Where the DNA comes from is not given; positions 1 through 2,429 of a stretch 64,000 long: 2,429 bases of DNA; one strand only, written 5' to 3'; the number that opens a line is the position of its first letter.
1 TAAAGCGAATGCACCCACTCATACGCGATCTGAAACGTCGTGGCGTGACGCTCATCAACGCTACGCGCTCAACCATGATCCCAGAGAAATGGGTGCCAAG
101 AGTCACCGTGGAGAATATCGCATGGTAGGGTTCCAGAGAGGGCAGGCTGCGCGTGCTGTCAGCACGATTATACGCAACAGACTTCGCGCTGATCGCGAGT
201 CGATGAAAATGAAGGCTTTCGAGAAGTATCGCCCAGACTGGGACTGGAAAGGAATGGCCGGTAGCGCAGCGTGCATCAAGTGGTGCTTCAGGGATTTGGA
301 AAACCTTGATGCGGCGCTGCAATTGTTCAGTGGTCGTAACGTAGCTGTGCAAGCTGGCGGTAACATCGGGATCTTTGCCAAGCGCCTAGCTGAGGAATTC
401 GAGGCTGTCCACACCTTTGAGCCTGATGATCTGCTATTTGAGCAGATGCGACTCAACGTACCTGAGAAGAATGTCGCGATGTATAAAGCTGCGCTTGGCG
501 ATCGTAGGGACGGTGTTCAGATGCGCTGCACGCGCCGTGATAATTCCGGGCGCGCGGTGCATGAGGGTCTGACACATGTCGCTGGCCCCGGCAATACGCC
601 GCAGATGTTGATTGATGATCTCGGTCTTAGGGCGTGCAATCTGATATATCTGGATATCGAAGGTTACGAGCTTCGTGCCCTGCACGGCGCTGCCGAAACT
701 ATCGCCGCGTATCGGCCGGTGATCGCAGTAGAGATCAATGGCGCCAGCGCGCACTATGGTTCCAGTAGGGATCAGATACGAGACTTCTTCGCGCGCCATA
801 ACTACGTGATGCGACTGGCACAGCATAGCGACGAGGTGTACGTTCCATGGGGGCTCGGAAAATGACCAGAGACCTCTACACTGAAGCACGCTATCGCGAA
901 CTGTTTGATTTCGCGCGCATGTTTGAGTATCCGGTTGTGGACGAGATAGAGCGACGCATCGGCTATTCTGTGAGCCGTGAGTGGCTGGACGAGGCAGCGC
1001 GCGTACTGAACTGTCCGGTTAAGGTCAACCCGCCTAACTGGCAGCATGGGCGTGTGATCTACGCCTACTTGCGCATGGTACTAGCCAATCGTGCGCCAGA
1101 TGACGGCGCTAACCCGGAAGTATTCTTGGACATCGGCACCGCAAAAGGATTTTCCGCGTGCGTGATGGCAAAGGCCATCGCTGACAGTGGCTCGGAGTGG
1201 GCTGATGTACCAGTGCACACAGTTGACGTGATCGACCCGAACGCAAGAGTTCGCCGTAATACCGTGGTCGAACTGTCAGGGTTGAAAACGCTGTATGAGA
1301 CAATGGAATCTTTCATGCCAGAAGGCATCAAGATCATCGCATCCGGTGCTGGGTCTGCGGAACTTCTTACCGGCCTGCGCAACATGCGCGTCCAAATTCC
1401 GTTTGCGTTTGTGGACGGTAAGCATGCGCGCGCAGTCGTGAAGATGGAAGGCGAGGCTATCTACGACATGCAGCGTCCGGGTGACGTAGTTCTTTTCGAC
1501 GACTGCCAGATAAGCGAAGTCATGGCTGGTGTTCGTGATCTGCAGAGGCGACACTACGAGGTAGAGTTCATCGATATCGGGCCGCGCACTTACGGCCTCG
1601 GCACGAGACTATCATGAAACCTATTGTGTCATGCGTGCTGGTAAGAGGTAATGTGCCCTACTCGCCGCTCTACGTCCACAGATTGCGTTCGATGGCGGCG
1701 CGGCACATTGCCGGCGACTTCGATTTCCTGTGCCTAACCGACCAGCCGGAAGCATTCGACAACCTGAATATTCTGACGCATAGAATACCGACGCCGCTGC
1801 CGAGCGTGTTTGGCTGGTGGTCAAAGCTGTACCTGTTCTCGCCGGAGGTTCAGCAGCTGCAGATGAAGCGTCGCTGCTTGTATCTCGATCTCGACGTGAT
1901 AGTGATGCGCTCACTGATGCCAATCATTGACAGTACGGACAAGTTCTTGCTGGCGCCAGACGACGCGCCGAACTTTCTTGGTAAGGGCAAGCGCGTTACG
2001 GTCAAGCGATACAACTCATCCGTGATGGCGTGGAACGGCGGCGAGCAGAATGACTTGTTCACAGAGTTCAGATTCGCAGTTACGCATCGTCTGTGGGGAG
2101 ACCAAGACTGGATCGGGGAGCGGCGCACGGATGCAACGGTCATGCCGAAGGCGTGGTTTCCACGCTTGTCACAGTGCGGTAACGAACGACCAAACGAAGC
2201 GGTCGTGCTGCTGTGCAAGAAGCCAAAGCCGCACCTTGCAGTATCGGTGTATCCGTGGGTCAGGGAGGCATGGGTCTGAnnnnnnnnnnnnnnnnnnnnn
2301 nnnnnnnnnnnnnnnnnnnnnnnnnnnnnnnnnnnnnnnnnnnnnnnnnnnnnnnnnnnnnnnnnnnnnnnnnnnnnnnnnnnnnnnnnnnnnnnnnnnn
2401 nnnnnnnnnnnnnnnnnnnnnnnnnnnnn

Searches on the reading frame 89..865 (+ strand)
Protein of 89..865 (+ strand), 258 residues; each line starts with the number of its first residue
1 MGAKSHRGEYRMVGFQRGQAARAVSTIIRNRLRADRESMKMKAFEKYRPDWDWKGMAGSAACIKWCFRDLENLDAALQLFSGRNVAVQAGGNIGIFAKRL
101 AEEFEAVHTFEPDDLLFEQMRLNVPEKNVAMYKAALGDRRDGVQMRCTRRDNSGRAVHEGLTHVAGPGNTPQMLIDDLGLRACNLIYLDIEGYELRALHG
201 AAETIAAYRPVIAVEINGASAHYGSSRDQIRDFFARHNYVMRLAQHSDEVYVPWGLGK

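Call 10: search_protein_families(library=pfam, proteins=[window:89-865:+], max_evalue=0.01)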
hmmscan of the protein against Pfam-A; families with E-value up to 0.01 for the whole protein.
window:89-865:+ (258 aa): 1 family
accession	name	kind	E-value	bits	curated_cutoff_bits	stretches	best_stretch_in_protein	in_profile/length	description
PF05050.19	Methyltransf_21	-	2.7e-09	37.8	22.7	1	163-240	90-172/173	Methyltransferase FkbM domain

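Call 11: search_protein_families(library=phrogs, proteins=[window:89-865:+], max_evalue=0.001)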
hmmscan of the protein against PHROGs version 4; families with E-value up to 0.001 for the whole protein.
window:89-865:+ (258 aa): 1 family
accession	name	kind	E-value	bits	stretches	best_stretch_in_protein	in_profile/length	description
phrog_8156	-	other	3.1e-25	89.9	1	80-222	48-195/244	methyltransferase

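Call 26: find_encoding_contigs(protein=window:89-865:+, flank=10000, max_places=4)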
Protein window:89-865:+ (258 aa): no gene with exactly this product is on record in the collection.

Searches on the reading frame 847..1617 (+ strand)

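Call 10: search_protein_families(library=pfam, proteins=[window:847-1617:+], max_evalue=0.01)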
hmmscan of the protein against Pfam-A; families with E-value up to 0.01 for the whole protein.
window:847-1617:+ (256 aa): 1 family
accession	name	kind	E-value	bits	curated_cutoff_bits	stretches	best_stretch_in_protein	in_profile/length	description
PF13578.12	Methyltransf_24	-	1.4e-10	42.4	26.3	1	95-220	2-105/105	Methyltransferase domain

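Call 11: search_protein_families(library=phrogs, proteins=[window:847-1617:+], max_evalue=0.001)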
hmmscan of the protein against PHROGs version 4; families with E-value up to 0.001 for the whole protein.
window:847-1617:+ (256 aa): 0 families

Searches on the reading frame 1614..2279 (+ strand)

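Call 10: search_protein_families(library=pfam, proteins=[window:1614-2279:+], max_evalue=0.01)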
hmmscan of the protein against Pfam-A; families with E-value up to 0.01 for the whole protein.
window:1614-2279:+ (221 aa): 0 families

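Call 11: search_protein_families(library=phrogs, proteins=[window:1614-2279:+], max_evalue=0.001)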
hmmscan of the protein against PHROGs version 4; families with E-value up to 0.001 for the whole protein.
window:1614-2279:+ (221 aa): 1 family
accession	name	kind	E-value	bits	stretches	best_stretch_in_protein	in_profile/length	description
phrog_1962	-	moron, auxiliary metabolic gene and host takeover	3.8e-09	37.5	1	15-175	12-159/230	glycosyltransferase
